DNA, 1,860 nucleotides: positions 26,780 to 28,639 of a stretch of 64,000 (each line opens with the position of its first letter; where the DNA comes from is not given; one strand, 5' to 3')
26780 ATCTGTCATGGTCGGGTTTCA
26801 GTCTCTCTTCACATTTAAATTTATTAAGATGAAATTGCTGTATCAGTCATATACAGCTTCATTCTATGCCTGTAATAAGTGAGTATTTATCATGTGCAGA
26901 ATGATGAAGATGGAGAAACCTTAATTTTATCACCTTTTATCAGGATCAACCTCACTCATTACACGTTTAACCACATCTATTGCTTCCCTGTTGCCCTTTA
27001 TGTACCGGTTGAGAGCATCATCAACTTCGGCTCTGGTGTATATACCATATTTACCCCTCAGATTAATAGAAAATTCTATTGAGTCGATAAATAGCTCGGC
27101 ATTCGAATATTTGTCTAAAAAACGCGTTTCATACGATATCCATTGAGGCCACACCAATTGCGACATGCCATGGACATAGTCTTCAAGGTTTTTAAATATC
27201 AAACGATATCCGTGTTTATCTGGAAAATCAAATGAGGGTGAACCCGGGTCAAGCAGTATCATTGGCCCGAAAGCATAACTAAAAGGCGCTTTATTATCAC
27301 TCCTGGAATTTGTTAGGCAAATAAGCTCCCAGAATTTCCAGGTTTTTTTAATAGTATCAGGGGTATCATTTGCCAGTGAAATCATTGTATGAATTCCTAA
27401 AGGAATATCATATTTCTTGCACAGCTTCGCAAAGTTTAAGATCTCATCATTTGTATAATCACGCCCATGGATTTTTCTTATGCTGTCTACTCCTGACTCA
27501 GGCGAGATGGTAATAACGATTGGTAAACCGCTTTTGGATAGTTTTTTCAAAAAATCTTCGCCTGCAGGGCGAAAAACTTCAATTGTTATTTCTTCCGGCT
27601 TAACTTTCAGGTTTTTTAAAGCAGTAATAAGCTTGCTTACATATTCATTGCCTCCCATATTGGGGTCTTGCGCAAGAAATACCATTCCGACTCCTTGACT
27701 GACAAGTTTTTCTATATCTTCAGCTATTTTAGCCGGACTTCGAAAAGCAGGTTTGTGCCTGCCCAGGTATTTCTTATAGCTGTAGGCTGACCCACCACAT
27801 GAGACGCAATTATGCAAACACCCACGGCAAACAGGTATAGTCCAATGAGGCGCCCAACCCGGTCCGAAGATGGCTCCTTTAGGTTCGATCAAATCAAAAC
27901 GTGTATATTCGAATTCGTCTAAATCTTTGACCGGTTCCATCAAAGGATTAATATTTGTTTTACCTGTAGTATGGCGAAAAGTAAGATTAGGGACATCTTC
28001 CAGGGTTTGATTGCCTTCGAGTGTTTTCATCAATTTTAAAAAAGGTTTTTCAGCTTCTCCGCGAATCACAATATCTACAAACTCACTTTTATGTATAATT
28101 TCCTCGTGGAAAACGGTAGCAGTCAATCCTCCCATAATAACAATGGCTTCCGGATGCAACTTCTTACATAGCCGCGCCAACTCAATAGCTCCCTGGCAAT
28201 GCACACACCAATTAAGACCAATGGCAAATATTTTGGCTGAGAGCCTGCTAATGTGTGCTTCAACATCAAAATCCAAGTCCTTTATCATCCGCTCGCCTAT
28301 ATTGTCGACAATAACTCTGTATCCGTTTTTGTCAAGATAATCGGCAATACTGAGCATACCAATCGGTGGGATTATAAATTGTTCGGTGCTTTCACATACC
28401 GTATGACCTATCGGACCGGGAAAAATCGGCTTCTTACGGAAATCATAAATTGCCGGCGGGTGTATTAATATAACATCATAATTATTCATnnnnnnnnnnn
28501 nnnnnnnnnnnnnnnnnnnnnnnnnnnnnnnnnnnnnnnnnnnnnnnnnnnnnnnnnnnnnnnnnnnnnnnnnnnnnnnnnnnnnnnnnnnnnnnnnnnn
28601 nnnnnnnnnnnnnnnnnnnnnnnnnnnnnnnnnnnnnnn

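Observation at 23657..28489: Tandem cobalamin-type radical SAM paralogues translationally coupled to a His-rich DUF4405-like membrane protein and a double FxLYD-like protein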

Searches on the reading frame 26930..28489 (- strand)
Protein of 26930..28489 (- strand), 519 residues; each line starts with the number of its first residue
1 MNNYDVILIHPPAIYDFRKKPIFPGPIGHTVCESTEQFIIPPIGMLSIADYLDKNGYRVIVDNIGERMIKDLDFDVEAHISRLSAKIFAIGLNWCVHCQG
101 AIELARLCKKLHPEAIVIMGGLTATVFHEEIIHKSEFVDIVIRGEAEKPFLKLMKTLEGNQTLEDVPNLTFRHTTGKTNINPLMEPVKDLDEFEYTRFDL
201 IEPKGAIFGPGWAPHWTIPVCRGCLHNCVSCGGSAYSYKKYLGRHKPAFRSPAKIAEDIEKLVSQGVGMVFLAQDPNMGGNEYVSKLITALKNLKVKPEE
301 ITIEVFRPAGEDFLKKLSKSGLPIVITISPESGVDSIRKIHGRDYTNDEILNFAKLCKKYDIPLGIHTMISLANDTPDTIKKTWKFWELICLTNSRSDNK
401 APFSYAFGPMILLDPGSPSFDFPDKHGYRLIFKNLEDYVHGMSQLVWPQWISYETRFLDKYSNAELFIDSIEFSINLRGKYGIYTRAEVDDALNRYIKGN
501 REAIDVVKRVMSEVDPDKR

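Call 4: search_protein_families(library=pfam, proteins=[window:26930-28489:-], max_evalue=0.01)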
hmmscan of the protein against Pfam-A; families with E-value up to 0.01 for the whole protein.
window:26930-28489:- (519 aa): 2 families
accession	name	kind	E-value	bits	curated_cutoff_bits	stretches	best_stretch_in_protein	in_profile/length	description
PF04055.27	Radical_SAM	-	1.1e-17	65.2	29.5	1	218-383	1-162/166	Radical SAM superfamily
PF02310.24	B12-binding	-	4.1e-13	49.7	32.1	1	38-151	10-118/121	B12 binding domain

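Call 5: search_protein_families(library=ncbifam, proteins=[window:26930-28489:-], max_evalue=0.01)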
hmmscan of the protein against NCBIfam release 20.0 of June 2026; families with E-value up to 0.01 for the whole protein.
window:26930-28489:- (519 aa): 19 families
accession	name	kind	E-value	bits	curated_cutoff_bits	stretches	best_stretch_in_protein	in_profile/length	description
TIGR04190.1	B12_SAM_Ta0216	equivalog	6.6e-112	374.9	500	1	5-512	1-515/554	TIGR04190 family B12-binding domain/radical SAM domain protein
TIGR02026.1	BchE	equivalog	2.9e-21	75.9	481.35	1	40-384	20-359/497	magnesium-protoporphyrin IX monomethyl ester anaerobic oxidative cyclase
TIGR04367.1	HpnR_B12_rSAM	equivalog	4.6e-17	61.7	650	1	41-270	21-235/490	hopanoid C-3 methylase HpnR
TIGR03471.1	HpnJ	equivalog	1.4e-16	60.5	577.6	1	101-387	84-362/472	hopanoid biosynthesis associated radical SAM protein HpnJ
NF038361.1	rSAM_Sden_1168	equivalog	1e-13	50.8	575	1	33-390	76-451/560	Sden_1168 family B12-binding radical SAM P-methyltransferase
NF050148.1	rSAM_ApyD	equivalog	4e-13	48.6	750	1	41-264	24-242/645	RiPP biosynthesis radical SAM protein ApyD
TIGR04072.2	rSAM_ladder_B12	equivalog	8.7e-13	47.7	360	1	37-383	13-342/443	lipid biosynthesis B12-binding/radical SAM protein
TIGR03975.1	rSAM_ocin_1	subfamily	9.4e-13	47.5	281.85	1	100-322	143-363/606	RiPP maturation radical SAM C-methyltransferase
TIGR04385.1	B12_rSAM_cofa1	equivalog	2.5e-12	46.8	450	1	106-390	91-364/438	B12 lower ligand biosynthesis radical SAM protein BzaD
TIGR04013.1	B12_SAM_MJ_1487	hypoth_equivalog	8.7e-12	44.6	251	1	78-394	33-337/382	TIGR04013 family B12-binding domain/radical SAM domain-containing protein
NF033712.0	B12_rSAM_KedN5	subfamily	3e-10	39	700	1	103-194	80-174/624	KedN5 family methylcobalamin-dependent radical SAM C-methyltransferase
NF040542.1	rSAM_RCCLKC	equivalog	5.6e-10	38.9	450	1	82-185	46-147/423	arsinothricin biosynthesis radical SAM protein ArsL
NF040546.1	rSAM_CUAEP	equivalog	4.7e-07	28.8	500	1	84-364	47-315/468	CUAEP/CCAEP-tail radical SAM (seleno)protein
TIGR00089.1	TIGR00089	subfamily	8.9e-06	24.7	251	1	217-364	142-290/429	MiaB/RimO family radical SAM methylthiotransferase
NF006065.0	PRK08207.2-4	equivalog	6e-05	22.2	922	1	217-383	174-349/484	coproporphyrinogen III oxidase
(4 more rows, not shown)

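Call 7: find_homologous_proteins(query=window:26930-28489:-)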
Query window:26930-28489:- (519 aa): 1159 proteins with E <= 0.001 among 7947 candidates; the best 120 are listed.
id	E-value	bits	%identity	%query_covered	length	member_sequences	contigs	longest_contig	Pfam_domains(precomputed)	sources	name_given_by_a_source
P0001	0.0e+0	1218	100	100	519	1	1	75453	PF04055.28,PF02310.25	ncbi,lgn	-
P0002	8.0e-229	779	63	100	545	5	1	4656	PF04055.28,PF02310.25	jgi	jgi:B12-binding domain/radical SAM domain protein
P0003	1.5e-226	771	64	98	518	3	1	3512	PF04055.28,PF02310.25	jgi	jgi:B12-binding domain/radical SAM domain protein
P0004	6.3e-226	769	64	99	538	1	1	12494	PF04055.28,PF02310.25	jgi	-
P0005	9.5e-226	768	62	100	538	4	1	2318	PF04055.28,PF02310.25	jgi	-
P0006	2.6e-225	767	63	100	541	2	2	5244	PF04055.28,PF02310.25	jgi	jgi:B12-binding domain/radical SAM domain protein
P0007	4.5e-225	766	63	100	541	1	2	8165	PF04055.28,PF02310.25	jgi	jgi:B12-binding domain/radical SAM domain protein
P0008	8.9e-224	762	64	98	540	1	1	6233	PF04055.28,PF02310.25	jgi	jgi:B12-binding domain/radical SAM domain protein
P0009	2.1e-222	757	62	100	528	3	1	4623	PF04055.28,PF02310.25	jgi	-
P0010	7.0e-222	756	63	99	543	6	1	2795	PF04055.28,PF02310.25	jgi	-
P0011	9.4e-222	755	63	100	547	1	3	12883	PF04055.28,PF02310.25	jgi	jgi:B12-binding domain/radical SAM domain protein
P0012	5.8e-221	753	63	98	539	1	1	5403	PF04055.28,PF02310.25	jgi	jgi:B12-binding domain/radical SAM domain protein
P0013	2.5e-220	750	63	100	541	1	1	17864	PF04055.28,PF02310.25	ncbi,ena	-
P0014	2.9e-220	750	63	100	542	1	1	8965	PF04055.28,PF02310.25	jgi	jgi:B12-binding domain/radical SAM domain protein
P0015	5.6e-220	749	62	99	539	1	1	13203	PF04055.28,PF02310.25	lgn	-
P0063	3.2e-213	727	62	98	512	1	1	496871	PF04055.28,PF02310.25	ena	-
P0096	1.9e-210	718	59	100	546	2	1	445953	PF04055.28,PF02310.25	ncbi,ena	-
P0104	2.5e-209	714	57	99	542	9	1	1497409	PF04055.28,PF02310.25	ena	-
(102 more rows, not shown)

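Call 10: search_solved_structures(query=window:26930-28489:-, max_evalue=0.001)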
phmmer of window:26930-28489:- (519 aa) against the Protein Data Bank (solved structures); distinct sequences matched with E-value up to 0.001: 0.

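Call 12: find_encoding_contigs(protein=P0001, flank=10000, max_places=3)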
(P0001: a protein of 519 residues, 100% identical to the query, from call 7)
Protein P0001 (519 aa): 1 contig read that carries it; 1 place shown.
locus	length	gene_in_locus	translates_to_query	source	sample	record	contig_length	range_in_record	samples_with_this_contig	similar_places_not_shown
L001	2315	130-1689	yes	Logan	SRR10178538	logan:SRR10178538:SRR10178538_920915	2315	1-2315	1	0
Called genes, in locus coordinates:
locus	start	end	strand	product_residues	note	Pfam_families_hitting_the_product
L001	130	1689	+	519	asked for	PF02310:B12-binding, PF04055:Radical_SAM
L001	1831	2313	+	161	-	?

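Call 13: find_encoding_contigs(protein=P0104, flank=10000, max_places=3)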
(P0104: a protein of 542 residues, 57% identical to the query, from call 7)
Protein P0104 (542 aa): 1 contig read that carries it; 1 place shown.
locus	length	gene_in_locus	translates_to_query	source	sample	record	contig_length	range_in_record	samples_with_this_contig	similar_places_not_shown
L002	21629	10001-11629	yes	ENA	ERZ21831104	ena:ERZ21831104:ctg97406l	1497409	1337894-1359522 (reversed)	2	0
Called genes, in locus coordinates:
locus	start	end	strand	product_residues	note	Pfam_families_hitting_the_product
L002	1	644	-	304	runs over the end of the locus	PF01882:DUF58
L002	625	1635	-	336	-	PF00493:MCM (weak), PF20030:bpMoxR (weak), PF07726:AAA_3, PF07728:AAA_5, PF17863:AAA_lid_2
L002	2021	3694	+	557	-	PF13188:PAS_8 (weak), PF13426:PAS_9, PF00989:PAS (weak), PF13426:PAS_9, PF08447:PAS_3, PF00512:HisKA, PF02518:HATPase_c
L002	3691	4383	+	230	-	PF00072:Response_reg, PF00486:Trans_reg_C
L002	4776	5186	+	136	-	PF00072:Response_reg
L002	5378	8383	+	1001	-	PF00384:Molybdopterin, PF01568:Molydop_binding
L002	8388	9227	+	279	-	PF12838:Fer4_7 (weak), PF13187:Fer4_9, PF13247:Fer4_11, PF14697:Fer4_21 (weak), PF25160:LdpA_Fe-S-bd (weak), PF00037:Fer4 (weak), PF13620:CarboxypepD_reg, PF13715:CarbopepD_reg_2, +4 more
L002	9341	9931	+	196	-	-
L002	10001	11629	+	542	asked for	PF02310:B12-binding, PF04055:Radical_SAM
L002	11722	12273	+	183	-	PF04205:FMN_bind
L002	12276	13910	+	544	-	PF02310:B12-binding, PF04055:Radical_SAM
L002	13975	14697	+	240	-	-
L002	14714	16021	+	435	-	PF05697:Trigger_N, PF00254:FKBP_C (weak), PF05698:Trigger_C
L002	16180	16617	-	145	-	PF19571:ACT_8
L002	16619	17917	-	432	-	PF00501:AMP-binding, PF14535:AMP-binding_C_2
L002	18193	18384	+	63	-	-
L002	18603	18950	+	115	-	PF05973:Gp49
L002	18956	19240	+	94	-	PF13744:HTH_37 (weak), PF12844:HTH_19, PF13560:HTH_31, PF01381:HTH_3, PF13443:HTH_26 (weak)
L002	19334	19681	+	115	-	-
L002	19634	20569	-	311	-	PF13276:HTH_21, PF00665:rve, PF13683:rve_3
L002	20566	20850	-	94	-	PF01527:HTH_Tnp_1, PF13518:HTH_28 (weak)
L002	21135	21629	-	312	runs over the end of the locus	PF01548:DEDD_Tnp_IS110, PF02371:Transposase_20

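Call 17: find_encoding_contigs(protein=P0063, flank=10000, max_places=2)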
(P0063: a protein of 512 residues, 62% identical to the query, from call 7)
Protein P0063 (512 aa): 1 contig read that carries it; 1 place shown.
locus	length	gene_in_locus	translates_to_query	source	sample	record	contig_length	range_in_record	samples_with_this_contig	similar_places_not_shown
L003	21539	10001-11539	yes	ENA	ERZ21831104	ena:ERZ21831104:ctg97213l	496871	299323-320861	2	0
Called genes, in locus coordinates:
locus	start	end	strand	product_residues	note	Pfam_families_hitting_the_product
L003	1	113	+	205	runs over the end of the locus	PF02632:BioY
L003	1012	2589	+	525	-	PF00989:PAS, PF13188:PAS_8 (weak), PF13426:PAS_9, PF00989:PAS, PF08448:PAS_4, PF13426:PAS_9, PF00512:HisKA, PF02518:HATPase_c, +1 more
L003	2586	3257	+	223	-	PF00072:Response_reg, PF00486:Trans_reg_C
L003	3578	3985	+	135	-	PF00072:Response_reg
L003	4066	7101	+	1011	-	PF00384:Molybdopterin, PF01568:Molydop_binding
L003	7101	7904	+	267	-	PF13237:Fer4_10 (faint), PF13247:Fer4_11, PF12797:Fer4_2 (weak), PF00037:Fer4 (weak), PF13620:CarboxypepD_reg, PF13715:CarbopepD_reg_2 (weak)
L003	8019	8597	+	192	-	-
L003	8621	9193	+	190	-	-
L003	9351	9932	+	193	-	-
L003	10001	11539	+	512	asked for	PF02310:B12-binding, PF04055:Radical_SAM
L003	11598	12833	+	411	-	-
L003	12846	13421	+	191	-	PF04205:FMN_bind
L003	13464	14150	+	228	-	-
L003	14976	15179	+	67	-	-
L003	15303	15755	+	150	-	PF00589:Phage_integrase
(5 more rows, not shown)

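Call 18: find_encoding_contigs(protein=P0096, flank=10000, max_places=2)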
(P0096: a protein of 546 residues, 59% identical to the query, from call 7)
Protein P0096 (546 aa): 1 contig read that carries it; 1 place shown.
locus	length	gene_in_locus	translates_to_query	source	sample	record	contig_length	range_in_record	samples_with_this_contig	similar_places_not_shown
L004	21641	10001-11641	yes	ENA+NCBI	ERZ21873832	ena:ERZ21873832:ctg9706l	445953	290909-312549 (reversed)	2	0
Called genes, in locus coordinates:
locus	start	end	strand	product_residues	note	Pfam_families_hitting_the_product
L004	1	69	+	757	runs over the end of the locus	PF00724:Oxidored_FMN, PF13738:Pyr_redox_3 (faint), PF00070:Pyr_redox (faint), PF01134:GIDA (weak), PF03486:HI0933_like, PF07992:Pyr_redox_2, PF12831:FAD_oxidored, PF13450:NAD_binding_8 (weak), +2 more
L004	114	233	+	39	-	-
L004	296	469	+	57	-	-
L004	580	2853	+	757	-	PF00724:Oxidored_FMN, PF00070:Pyr_redox (weak), PF00890:FAD_binding_2 (weak), PF01134:GIDA (weak), PF03486:HI0933_like, PF07992:Pyr_redox_2, PF12831:FAD_oxidored, PF13450:NAD_binding_8 (weak), +3 more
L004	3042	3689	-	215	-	PF00072:Response_reg, PF00196:GerE, PF08281:Sigma70_r4_2 (weak)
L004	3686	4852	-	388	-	PF02518:HATPase_c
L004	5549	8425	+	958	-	PF00384:Molybdopterin (weak), PF01568:Molydop_binding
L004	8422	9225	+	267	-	PF13247:Fer4_11, PF12838:Fer4_7 (weak), PF13187:Fer4_9 (weak), PF25160:LdpA_Fe-S-bd (weak), PF00037:Fer4, PF12837:Fer4_6 (weak), PF13237:Fer4_10 (weak), PF13620:CarboxypepD_reg, +3 more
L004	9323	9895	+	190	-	-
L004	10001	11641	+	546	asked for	PF02310:B12-binding, PF04055:Radical_SAM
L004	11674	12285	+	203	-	PF14358:DUF4405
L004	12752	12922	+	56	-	PF02416:TatA_B_E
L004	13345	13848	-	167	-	PF13358:DDE_3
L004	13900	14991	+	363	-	PF13518:HTH_28, PF13551:HTH_29, PF13565:HTH_32 (weak), PF13683:rve_3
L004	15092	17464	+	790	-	-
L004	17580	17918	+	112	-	-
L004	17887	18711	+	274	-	PF18998:Flg_new_2, PF17957:Big_7 (weak)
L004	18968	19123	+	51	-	-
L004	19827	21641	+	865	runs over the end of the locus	PF01547:SBP_bac_1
